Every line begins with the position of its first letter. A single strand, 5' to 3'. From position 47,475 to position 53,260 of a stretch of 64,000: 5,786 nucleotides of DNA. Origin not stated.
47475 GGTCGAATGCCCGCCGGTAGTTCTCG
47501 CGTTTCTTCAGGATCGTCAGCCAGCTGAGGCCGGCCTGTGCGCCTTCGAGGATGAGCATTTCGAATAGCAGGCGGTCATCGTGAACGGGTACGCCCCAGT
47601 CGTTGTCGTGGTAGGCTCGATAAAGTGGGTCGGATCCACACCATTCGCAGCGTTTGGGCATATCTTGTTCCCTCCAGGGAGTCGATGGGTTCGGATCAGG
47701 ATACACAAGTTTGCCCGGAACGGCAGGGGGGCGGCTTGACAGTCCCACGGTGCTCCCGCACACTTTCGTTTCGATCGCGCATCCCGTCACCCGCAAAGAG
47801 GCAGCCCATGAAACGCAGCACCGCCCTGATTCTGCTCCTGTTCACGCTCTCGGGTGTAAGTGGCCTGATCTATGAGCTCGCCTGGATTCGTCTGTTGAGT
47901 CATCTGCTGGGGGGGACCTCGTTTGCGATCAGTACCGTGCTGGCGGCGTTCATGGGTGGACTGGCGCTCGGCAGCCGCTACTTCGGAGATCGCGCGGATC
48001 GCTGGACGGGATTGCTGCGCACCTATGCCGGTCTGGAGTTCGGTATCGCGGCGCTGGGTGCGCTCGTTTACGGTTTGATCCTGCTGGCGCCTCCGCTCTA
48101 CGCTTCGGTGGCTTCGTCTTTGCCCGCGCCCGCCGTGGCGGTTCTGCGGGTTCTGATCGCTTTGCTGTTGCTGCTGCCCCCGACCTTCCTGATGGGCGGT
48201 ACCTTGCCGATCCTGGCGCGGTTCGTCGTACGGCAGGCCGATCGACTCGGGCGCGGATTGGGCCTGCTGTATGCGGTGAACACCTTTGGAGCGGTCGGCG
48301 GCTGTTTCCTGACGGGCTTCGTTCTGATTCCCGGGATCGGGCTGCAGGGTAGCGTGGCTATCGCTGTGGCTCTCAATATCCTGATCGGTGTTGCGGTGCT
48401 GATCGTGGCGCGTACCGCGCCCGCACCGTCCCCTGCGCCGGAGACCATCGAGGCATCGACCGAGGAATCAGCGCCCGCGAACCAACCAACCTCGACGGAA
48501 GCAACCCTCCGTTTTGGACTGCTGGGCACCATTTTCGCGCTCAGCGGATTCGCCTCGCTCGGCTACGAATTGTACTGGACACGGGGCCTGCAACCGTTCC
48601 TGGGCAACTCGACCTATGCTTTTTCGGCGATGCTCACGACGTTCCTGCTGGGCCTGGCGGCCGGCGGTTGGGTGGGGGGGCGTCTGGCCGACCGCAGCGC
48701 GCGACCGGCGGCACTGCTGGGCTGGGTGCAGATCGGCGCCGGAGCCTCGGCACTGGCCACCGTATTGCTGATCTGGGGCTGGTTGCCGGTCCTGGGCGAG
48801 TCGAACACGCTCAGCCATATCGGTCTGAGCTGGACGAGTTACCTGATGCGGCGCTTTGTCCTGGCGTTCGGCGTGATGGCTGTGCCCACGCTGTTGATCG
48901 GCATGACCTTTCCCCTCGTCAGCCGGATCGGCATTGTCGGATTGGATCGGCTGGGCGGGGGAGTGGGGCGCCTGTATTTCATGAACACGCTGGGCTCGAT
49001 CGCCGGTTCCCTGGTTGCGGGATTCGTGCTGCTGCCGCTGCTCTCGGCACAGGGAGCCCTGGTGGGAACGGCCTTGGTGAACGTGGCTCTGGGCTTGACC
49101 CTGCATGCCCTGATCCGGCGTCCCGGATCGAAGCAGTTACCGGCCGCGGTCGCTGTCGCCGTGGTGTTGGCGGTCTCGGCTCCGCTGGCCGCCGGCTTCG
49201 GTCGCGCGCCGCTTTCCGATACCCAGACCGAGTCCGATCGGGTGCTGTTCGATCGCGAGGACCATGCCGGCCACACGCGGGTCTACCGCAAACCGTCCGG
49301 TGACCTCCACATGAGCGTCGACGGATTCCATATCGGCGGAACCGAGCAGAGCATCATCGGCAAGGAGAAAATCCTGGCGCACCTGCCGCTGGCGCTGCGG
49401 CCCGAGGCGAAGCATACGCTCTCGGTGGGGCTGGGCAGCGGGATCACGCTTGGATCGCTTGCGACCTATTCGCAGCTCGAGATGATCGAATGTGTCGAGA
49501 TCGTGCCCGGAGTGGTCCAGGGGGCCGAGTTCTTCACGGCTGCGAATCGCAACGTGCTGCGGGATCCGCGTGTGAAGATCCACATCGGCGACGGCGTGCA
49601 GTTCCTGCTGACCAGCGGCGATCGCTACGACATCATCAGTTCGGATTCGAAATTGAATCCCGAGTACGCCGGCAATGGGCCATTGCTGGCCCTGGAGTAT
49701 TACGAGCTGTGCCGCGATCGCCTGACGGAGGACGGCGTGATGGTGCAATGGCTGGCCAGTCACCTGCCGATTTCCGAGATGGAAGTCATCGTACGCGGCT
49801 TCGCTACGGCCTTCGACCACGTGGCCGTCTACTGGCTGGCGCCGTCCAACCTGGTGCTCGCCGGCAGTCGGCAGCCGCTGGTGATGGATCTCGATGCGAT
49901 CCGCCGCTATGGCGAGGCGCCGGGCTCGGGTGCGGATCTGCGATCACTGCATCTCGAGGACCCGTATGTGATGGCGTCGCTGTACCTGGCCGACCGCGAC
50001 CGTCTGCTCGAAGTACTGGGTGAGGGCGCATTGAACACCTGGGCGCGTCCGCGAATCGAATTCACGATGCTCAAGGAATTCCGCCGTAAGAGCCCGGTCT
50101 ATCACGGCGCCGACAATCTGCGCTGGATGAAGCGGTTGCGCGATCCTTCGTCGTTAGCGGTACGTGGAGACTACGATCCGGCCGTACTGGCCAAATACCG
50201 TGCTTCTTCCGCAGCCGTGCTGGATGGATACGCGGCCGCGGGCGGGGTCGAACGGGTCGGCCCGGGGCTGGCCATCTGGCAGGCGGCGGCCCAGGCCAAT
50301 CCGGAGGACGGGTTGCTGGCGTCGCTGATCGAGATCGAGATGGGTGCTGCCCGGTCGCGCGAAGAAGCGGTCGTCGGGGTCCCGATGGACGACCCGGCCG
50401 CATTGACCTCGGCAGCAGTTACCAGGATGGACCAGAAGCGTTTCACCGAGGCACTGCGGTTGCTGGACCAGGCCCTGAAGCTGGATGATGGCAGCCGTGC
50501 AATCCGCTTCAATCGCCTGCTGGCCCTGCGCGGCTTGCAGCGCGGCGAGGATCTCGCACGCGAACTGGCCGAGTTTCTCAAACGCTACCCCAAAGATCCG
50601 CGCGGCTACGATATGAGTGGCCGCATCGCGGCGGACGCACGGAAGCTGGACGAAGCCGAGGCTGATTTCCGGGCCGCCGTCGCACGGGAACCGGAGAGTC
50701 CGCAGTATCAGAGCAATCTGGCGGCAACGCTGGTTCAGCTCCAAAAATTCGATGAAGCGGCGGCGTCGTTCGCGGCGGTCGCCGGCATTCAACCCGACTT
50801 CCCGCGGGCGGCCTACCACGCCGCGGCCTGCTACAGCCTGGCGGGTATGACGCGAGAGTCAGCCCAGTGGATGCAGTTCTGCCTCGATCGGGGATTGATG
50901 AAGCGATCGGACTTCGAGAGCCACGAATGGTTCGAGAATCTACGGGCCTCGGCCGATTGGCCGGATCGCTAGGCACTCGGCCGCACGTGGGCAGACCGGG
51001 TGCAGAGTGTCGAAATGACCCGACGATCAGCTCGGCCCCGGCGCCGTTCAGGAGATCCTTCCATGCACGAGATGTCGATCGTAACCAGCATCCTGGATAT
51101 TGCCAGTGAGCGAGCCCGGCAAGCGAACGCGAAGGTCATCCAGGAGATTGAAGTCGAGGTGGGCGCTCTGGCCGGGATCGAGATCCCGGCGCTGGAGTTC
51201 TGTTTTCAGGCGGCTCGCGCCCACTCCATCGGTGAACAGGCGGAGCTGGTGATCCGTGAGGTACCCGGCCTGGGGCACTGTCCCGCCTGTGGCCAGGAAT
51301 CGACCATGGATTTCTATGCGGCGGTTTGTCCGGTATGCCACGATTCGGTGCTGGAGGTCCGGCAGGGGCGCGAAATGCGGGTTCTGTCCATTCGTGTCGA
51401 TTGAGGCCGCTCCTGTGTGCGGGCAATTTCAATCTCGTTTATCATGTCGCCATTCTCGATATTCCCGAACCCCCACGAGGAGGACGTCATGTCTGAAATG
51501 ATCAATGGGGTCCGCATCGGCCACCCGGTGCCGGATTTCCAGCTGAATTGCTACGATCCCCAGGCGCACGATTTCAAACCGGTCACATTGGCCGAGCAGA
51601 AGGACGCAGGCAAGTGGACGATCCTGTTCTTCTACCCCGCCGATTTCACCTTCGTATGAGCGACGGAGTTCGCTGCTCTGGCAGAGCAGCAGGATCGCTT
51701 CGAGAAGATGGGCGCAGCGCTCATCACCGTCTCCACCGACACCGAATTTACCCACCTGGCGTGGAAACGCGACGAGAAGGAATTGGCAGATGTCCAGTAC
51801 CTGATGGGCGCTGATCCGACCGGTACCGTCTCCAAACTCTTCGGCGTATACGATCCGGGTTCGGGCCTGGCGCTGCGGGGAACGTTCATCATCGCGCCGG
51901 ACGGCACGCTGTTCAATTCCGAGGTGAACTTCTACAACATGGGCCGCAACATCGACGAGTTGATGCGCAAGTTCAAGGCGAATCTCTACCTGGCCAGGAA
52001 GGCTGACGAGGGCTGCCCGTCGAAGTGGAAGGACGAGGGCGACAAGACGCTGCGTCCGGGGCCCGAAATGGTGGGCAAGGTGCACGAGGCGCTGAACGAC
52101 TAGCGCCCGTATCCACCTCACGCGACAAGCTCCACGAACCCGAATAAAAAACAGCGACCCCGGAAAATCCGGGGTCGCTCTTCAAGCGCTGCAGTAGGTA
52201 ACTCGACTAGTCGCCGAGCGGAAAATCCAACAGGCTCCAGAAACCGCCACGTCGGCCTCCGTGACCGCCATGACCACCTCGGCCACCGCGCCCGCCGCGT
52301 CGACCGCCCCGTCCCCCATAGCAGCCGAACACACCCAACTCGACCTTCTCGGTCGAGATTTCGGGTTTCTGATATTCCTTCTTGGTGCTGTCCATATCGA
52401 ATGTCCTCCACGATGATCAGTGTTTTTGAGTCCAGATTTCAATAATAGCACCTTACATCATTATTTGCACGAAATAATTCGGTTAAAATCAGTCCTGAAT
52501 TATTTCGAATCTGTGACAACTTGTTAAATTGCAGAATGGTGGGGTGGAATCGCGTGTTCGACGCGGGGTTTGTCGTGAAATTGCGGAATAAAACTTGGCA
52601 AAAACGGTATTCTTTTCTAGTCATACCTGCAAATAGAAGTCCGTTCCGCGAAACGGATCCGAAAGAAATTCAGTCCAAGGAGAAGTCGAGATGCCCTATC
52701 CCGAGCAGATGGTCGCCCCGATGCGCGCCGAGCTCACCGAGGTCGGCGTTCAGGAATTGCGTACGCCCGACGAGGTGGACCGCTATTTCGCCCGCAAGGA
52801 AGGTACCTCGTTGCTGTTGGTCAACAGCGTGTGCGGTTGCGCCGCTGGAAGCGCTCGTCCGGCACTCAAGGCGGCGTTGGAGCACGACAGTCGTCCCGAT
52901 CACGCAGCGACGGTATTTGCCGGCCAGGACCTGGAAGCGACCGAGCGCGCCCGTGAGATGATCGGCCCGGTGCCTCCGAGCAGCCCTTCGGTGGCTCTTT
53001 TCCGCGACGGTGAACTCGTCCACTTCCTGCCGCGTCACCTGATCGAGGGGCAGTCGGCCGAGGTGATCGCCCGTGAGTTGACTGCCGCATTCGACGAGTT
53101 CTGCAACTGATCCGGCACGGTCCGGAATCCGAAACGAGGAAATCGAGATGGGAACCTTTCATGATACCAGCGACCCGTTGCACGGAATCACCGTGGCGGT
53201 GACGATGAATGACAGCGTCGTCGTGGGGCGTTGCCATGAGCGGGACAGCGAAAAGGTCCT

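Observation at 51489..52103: Peroxiredoxin with in-frame TGA at the peroxidatic cysteine: likely selenoprotein missed by ORF calling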

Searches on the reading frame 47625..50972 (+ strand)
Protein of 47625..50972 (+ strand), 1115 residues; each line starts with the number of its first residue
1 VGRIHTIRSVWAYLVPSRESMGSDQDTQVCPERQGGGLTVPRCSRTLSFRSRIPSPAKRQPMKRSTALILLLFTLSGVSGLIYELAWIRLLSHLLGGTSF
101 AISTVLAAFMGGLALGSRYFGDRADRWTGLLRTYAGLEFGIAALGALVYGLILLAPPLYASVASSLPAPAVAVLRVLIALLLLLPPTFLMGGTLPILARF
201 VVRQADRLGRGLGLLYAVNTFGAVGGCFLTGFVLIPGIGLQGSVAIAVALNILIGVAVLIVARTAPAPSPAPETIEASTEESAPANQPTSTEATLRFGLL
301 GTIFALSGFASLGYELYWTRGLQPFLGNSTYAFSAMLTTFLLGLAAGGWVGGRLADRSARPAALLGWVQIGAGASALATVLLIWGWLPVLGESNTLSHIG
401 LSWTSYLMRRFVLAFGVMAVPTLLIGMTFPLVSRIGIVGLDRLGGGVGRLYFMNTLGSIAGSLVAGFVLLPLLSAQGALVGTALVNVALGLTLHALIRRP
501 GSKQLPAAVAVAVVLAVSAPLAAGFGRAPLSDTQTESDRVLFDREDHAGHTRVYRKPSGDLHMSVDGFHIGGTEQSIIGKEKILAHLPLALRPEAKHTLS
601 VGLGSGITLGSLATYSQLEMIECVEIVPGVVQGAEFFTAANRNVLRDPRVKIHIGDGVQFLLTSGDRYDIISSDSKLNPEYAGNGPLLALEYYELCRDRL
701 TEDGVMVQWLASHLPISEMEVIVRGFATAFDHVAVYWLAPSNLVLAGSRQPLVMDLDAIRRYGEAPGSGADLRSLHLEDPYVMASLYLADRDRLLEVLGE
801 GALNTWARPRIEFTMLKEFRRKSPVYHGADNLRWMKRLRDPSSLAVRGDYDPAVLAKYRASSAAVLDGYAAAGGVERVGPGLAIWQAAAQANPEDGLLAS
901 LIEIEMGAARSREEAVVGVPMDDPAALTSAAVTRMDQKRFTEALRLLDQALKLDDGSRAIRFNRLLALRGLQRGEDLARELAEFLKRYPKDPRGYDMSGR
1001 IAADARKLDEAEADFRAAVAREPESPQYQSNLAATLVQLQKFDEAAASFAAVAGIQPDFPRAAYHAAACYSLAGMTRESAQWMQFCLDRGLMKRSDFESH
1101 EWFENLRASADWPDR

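Call 28: search_protein_families(library=pfam, proteins=[window:47625-50972:+], max_evalue=0.00001)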
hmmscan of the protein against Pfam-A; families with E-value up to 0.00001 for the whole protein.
window:47625-50972:+ (1115 aa): 5 families
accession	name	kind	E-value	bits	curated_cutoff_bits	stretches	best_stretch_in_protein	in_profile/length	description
PF01564.23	Spermine_synth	-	1.8e-18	67.2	22.9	1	582-708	6-130/186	Spermine/spermidine synthase domain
PF13432.12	TPR_16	-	2.4e-09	37.9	32.7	1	999-1058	4-63/65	Tetratricopeptide repeat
PF07719.23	TPR_2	-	5.6e-09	35.9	27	0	926-955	3-32/34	Tetratricopeptide repeat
PF14559.12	TPR_19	-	3.5e-08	34.1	25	0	1003-1063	2-62/68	Tetratricopeptide repeat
PF00515.34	TPR_1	-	6e-06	26.3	27.8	0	927-954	4-31/34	Tetratricopeptide repeat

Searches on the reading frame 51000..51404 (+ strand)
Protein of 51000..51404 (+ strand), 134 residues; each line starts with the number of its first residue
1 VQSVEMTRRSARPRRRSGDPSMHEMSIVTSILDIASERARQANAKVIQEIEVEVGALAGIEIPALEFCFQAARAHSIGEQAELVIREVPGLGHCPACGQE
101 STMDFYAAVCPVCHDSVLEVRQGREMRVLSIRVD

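Call 28: search_protein_families(library=pfam, proteins=[window:51000-51404:+], max_evalue=0.00001)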
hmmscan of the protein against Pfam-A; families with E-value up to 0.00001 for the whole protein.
window:51000-51404:+ (134 aa): 1 family
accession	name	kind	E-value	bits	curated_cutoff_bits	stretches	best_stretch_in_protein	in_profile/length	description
PF01155.25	HypA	-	1.2e-30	106.3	28.9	1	22-132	1-111/112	Hydrogenase/urease nickel incorporation, metallochaperone, hypA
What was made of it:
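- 51063..51404 (+): Upstream neighbour hypA, possibly co-transcribed (85-nt gap, no + strand promoter-like site found). Context only. Pfam HypA 1.2e-30 (call 28).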

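Call 30: search_protein_families(library=ncbifam, proteins=[window:51000-51404:+], max_evalue=0.001)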
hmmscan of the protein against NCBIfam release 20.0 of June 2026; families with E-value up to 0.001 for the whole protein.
window:51000-51404:+ (134 aa): 6 families
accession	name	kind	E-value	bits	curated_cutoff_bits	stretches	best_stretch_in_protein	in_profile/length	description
TIGR00100.1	hypA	equivalog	1e-25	90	88.1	1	22-133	1-113/116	hydrogenase maturation nickel metallochaperone HypA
NF009046.0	PRK12380.1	subfamily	4.7e-18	65.6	113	1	22-133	1-112/113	hydrogenase/urease nickel incorporation protein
NF001976.0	PRK00762.1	equivalog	5.7e-18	64.9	146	1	22-133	1-118/124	hydrogenase maturation nickel metallochaperone HypA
NF001839.0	PRK00564.1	equivalog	3.7e-15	56.1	112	1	22-133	1-114/117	hydrogenase/urease nickel incorporation protein HypA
NF002979.0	PRK03681.1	subfamily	1.1e-13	51.4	121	1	22-132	1-112/116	hydrogenase/urease nickel incorporation protein HypA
NF003008.0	PRK03824.1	equivalog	4.5e-11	42.8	125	1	22-100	1-79/135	hydrogenase nickel incorporation protein HypA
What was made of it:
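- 51063..51404 (+): TIGR00100 (call 30).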

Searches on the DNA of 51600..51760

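Call 61: search_rna_families(source=window, start=51600, end=51760, threshold=evalue, max_evalue=10, show_alignments=2)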
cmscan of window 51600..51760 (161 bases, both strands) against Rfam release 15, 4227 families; matches with E-value up to 10: 7.
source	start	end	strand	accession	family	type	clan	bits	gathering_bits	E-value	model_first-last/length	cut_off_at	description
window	51619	51707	-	RF00185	Flavi_CRE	Cis-reg;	-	16.8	42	0.86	1-96/96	no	Flavivirus 3' UTR cis-acting replication element (CRE)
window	51638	51714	+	RF03389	mir-4738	Gene; miRNA;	-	15.1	81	2.1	1-87/87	no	mir-4738 microRNA precursor family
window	51703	51760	-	RF02494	Gl_U6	Gene; snRNA; splicing;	-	14.7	100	0.66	43-102/102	5'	Giardia U6 spliceosomal RNA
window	51639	51729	-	RF02787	snoTBR4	Gene; snRNA; snoRNA; CD-box;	-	13.2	83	5.2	1-99/99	no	Small nucleolar RNA TBR4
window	51725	51759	-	RF02136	HTT-AS1_3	Gene; lncRNA;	-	11.9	70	3.3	26-60/60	no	HTT antisense RNA 1 conserved region 3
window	51715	51733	-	RF00189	SNORD95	Gene; snRNA; snoRNA; CD-box;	-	11.5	55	6.5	1-68/68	no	Small nucleolar RNA SNORD95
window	51656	51672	+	RF02916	atpB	Cis-reg;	-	9.6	37.4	4.2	18-34/128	no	atpB RNA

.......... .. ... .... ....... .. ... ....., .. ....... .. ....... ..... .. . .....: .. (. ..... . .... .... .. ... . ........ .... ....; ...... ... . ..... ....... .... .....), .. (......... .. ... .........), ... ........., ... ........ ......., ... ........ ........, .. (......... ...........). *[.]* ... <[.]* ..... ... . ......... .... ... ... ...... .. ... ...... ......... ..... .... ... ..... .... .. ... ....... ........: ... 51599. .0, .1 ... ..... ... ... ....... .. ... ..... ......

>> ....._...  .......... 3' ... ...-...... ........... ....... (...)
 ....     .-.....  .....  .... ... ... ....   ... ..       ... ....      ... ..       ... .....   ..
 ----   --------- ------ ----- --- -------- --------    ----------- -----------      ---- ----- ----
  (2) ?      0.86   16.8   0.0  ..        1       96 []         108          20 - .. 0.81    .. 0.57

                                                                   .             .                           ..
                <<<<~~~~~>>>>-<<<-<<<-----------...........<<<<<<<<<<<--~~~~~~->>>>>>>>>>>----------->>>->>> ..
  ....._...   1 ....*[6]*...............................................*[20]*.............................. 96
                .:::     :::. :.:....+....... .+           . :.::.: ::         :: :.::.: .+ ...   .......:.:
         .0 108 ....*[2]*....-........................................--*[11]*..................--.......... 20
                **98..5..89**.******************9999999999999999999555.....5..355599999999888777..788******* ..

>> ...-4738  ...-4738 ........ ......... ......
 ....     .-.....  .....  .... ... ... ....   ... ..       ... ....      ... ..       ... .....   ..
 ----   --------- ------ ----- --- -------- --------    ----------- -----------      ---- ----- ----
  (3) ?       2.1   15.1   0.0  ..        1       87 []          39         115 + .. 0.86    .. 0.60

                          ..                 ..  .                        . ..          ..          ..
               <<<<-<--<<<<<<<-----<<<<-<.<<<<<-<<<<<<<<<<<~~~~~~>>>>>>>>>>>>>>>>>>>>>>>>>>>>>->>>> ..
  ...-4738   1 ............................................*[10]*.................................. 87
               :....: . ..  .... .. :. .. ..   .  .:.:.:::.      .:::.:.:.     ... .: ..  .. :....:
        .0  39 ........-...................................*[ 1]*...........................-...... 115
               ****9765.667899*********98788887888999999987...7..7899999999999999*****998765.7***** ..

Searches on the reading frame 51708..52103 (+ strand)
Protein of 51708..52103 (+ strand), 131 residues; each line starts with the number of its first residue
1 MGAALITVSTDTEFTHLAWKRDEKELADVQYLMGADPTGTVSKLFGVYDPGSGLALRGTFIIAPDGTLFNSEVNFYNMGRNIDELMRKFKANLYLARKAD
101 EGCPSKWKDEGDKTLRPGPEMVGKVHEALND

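Call 36: find_encoding_contigs(protein=window:51708-52103:+, flank=10000, max_places=4)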
Protein window:51708-52103:+ (131 aa): 1 contig read that carries it; 1 place shown.
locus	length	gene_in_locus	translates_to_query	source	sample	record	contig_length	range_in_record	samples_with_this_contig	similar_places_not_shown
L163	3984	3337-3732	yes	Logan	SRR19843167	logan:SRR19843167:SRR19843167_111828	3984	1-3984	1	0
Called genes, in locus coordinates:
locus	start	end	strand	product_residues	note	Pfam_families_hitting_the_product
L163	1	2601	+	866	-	?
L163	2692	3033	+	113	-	PF01155:HypA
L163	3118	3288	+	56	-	PF00578:AhpC-TSA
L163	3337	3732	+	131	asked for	PF00578:AhpC-TSA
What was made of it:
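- Tried and rejected: It could not be extended, because only a 4-kb Logan contig carries the gene product (call 36).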

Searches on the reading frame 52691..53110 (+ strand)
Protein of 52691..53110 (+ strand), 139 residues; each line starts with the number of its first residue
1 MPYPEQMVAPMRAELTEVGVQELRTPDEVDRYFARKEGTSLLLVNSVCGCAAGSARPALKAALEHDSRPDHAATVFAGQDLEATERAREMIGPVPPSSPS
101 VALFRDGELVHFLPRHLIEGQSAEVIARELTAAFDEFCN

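Call 28: search_protein_families(library=pfam, proteins=[window:52691-53110:+], max_evalue=0.00001)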
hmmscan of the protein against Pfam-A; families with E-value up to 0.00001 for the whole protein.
window:52691-53110:+ (139 aa): 1 family
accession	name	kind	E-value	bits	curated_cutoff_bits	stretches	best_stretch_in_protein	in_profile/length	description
PF06491.16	Disulph_isomer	-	3.4e-61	205.8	25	1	3-138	1-136/136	Disulphide isomerase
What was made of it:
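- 52691..53110 (+): Downstream BrxA/BrxB-family bacilliredoxin-like thiol-disulfide protein. It is a candidate reductant only; the adjacency is not conserved in relatives. PF06491 3.4e-61 (call 28).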

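Call 30: search_protein_families(library=ncbifam, proteins=[window:52691-53110:+], max_evalue=0.001)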
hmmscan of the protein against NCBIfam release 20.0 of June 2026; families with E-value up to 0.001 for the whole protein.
window:52691-53110:+ (139 aa): 1 family
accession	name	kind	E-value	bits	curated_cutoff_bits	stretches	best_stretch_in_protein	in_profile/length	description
TIGR04191.1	YphP_YqiW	subfamily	7.8e-61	204.2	100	1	3-138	1-136/136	BrxA/BrxB family bacilliredoxin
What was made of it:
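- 52691..53110 (+): TIGR04191 7.8e-61 (call 30).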
